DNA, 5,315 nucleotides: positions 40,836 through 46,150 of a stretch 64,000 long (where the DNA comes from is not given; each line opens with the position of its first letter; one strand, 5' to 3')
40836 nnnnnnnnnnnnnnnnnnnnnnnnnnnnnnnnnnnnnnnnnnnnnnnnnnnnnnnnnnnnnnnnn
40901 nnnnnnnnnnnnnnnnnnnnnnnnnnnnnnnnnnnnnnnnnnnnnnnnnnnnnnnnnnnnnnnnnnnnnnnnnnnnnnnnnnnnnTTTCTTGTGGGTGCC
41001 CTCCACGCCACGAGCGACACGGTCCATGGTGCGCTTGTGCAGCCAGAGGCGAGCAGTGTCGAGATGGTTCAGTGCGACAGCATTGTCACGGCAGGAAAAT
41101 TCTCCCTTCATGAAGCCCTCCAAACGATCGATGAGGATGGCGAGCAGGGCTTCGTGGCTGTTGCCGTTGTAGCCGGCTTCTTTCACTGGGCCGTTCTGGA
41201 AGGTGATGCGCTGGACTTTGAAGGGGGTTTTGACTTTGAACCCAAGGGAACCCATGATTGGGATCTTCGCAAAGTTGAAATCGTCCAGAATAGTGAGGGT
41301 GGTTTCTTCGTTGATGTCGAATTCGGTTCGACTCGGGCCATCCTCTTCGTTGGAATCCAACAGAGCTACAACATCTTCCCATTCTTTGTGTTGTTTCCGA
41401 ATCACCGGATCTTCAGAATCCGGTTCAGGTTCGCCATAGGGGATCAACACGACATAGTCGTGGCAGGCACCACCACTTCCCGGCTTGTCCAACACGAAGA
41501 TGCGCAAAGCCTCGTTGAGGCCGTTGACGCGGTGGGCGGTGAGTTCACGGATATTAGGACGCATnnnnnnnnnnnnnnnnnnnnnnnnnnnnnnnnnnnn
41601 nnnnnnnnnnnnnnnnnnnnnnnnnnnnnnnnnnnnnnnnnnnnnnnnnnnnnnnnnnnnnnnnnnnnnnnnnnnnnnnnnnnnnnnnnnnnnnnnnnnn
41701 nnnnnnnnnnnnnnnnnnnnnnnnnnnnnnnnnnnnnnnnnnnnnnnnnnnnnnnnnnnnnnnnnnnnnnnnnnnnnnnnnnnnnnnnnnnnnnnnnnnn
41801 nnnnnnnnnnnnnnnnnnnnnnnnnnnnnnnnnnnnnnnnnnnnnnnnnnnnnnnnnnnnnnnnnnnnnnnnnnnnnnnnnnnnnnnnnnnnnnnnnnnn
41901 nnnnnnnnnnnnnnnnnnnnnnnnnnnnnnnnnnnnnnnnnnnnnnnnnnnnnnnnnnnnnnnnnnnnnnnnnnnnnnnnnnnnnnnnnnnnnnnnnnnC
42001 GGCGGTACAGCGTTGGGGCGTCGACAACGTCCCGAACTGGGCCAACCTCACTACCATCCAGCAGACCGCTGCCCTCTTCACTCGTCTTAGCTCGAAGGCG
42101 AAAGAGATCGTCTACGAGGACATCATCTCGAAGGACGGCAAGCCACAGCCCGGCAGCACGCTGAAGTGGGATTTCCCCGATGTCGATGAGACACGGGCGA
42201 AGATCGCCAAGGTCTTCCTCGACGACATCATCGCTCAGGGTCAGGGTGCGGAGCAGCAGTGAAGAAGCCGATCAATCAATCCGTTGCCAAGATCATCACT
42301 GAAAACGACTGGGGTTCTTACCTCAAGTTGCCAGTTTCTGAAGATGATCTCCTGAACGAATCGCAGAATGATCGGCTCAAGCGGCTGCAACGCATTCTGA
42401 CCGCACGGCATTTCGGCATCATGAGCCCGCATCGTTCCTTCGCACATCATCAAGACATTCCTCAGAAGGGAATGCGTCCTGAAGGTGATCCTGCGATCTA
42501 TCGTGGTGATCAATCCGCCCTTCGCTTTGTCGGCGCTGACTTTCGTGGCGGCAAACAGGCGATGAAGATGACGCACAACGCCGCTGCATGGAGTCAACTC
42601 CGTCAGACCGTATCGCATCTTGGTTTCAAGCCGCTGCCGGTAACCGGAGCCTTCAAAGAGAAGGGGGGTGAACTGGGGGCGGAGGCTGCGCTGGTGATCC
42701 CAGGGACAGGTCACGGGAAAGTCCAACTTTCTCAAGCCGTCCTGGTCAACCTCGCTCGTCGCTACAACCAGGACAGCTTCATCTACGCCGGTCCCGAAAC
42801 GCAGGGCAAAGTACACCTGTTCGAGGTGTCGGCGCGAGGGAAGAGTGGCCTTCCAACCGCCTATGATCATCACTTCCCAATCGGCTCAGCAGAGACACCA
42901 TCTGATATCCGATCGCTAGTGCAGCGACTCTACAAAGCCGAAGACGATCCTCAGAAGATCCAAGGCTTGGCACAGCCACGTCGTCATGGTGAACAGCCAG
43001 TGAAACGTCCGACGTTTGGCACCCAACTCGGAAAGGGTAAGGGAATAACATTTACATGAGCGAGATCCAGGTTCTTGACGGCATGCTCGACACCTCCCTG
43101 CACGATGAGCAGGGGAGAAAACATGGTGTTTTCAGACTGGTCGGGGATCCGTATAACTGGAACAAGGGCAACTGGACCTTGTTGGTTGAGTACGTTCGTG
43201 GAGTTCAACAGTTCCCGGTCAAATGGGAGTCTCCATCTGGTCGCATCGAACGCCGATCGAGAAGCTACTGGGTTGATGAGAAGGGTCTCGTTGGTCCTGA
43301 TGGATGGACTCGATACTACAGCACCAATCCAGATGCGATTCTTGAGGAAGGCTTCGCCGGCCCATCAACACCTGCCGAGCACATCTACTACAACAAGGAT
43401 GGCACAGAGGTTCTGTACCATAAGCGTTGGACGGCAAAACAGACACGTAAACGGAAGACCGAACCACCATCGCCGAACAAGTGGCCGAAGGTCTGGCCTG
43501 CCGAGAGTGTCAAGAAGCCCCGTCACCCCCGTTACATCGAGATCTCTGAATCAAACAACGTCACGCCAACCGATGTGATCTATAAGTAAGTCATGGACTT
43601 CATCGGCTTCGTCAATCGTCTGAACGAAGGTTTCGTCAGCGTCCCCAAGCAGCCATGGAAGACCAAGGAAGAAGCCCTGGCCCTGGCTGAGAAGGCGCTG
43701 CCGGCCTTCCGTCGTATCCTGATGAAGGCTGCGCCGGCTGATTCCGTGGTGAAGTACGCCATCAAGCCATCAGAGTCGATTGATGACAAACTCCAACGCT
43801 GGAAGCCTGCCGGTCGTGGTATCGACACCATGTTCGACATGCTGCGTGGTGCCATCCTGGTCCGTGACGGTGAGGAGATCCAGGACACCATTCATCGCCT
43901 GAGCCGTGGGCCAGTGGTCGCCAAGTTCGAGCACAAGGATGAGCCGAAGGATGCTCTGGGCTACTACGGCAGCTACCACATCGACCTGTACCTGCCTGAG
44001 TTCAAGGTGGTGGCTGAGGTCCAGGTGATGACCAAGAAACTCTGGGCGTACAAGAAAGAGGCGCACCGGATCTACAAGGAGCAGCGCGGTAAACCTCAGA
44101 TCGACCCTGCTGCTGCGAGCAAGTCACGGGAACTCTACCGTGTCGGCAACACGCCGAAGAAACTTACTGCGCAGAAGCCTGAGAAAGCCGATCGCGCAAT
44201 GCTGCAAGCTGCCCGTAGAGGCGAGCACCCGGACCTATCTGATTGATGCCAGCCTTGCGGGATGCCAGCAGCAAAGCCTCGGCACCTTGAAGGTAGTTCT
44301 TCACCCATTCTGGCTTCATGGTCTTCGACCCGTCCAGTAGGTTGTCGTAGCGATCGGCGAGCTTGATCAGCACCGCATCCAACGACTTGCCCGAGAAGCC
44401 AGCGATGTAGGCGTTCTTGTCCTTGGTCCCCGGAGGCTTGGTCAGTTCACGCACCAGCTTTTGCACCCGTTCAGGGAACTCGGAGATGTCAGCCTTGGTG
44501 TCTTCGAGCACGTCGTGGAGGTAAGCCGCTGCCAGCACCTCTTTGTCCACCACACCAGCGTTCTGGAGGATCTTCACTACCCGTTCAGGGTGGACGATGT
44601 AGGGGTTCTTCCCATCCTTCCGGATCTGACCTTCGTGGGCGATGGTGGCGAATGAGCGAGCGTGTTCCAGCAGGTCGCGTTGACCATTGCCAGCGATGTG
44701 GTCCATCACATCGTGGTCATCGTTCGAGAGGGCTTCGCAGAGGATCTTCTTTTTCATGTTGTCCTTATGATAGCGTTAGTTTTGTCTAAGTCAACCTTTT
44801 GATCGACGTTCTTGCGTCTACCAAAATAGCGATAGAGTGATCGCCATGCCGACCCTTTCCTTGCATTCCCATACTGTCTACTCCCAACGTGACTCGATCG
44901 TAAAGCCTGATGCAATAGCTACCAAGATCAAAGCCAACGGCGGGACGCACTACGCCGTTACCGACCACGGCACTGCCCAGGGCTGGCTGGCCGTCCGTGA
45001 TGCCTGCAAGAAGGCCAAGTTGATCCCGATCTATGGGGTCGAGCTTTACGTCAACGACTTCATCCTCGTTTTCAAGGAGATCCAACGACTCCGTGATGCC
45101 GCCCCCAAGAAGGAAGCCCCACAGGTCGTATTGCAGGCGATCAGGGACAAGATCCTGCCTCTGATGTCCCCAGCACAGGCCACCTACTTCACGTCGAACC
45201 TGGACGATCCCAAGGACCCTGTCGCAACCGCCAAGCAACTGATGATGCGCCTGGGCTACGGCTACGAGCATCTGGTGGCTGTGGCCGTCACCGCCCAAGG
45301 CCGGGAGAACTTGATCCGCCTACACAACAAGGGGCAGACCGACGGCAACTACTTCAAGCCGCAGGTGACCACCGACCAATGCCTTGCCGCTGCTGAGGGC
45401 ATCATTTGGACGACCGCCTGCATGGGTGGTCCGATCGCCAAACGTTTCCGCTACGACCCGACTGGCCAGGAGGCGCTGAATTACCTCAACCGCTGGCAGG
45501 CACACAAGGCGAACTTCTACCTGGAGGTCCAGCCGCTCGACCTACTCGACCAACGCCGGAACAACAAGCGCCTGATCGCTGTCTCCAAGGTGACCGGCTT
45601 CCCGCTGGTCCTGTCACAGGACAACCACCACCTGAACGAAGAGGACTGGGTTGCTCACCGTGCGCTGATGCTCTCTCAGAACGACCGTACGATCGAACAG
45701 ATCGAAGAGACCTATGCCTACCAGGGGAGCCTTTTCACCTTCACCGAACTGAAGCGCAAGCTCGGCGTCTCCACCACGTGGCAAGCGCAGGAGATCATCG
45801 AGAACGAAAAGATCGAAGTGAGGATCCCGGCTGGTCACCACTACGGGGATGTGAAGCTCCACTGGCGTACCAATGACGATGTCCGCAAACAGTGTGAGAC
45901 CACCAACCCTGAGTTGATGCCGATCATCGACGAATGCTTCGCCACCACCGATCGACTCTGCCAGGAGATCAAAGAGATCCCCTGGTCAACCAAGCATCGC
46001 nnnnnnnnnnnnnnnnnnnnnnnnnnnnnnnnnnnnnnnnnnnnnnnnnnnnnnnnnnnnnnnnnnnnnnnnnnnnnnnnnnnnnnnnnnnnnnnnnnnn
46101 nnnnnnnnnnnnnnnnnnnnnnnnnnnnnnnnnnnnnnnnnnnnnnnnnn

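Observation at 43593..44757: Convergent, 83-nt-overlapping RelA/SpoT synthetase-like and HD hydrolase-like gene pair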

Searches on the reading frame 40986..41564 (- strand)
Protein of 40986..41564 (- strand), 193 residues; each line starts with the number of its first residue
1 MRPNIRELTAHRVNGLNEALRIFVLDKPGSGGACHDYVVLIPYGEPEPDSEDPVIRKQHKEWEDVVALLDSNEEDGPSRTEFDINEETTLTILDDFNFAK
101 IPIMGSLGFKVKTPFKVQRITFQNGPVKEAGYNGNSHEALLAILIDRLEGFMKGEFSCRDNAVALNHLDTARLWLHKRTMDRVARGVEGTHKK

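Call 58: search_protein_families(library=pfam, proteins=[window:40986-41564:-], max_evalue=0.01)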
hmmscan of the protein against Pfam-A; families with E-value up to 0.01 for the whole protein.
window:40986-41564:- (193 aa): 0 families

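Call 80: search_protein_families(library=phrogs, proteins=[window:40986-41564:-], max_evalue=0.01)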
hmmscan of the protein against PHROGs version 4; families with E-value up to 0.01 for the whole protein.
window:40986-41564:- (193 aa): 3 families
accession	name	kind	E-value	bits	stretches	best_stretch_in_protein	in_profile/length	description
phrog_2428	-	unknown function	1.8e-28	100.3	1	117-193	55-131/131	-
phrog_22140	-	unknown function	1.8e-11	45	1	120-191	156-227/230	-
phrog_23843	-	unknown function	2.5e-11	44.6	1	120-192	126-198/200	-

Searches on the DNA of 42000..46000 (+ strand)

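Call 11: search_dna_similar(query=window:42000-46000:+, collection=phages, mode=near)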
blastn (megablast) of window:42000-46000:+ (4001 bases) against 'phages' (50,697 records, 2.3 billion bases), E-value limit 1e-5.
No match.

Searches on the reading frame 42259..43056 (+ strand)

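Call 3: search_protein_families(library=pfam, proteins=[window:42259-43056:+], max_evalue=1)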
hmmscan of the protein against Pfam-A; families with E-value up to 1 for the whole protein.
window:42259-43056:+ (266 aa): 3 families
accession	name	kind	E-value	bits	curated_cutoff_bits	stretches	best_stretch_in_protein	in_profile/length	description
PF23780.1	S-AdoMet_lyase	-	0.00037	20.9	28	1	104-189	12-95/133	S-Adenosylmethionine lyase family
PF11697.13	DUF3293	-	0.0064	17.5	25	1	101-172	10-71/73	Protein of unknown function (DUF3293)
PF18767.7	AID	-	0.19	12.2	27.3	1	73-118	44-88/90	Activation induced deaminase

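Call 4: search_protein_families(library=phrogs, proteins=[window:42259-43056:+], max_evalue=0.01)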
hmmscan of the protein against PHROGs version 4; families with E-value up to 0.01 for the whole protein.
window:42259-43056:+ (266 aa): 1 family
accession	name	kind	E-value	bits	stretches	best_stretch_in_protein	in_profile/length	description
phrog_2226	-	other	0.00021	22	1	100-173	15-88/142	SAM-dependent methyltransferase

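Call 8: search_protein_families(library=padloc, proteins=[window:42259-43056:+], max_evalue=1)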
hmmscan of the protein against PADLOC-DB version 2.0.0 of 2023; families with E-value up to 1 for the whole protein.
window:42259-43056:+ (266 aa): 0 families

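Call 9: search_protein_families(library=ncbifam, proteins=[window:42259-43056:+], max_evalue=1)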
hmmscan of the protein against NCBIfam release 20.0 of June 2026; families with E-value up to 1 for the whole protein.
window:42259-43056:+ (266 aa): 0 families

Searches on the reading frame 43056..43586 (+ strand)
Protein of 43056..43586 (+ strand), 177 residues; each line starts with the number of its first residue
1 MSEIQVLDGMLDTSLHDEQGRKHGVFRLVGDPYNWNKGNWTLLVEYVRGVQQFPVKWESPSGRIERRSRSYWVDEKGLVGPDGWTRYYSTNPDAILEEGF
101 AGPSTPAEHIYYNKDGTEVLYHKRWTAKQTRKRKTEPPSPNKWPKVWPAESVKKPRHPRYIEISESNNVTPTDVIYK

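Call 3: search_protein_families(library=pfam, proteins=[window:43056-43586:+], max_evalue=1)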
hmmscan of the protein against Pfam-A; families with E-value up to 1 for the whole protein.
window:43056-43586:+ (177 aa): 0 families

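Call 4: search_protein_families(library=phrogs, proteins=[window:43056-43586:+], max_evalue=0.01)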
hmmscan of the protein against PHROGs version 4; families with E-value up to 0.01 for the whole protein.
window:43056-43586:+ (177 aa): 0 families

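Call 8: search_protein_families(library=padloc, proteins=[window:43056-43586:+], max_evalue=1)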
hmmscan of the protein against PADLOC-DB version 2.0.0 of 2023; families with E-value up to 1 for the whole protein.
window:43056-43586:+ (177 aa): 0 families

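Call 9: search_protein_families(library=ncbifam, proteins=[window:43056-43586:+], max_evalue=1)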
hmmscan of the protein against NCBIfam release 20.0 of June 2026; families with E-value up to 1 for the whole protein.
window:43056-43586:+ (177 aa): 0 families

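Call 78: search_solved_structures(query=window:43056-43586:+, max_evalue=1)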
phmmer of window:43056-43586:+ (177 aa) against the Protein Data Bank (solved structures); distinct sequences matched with E-value up to 1: 0.
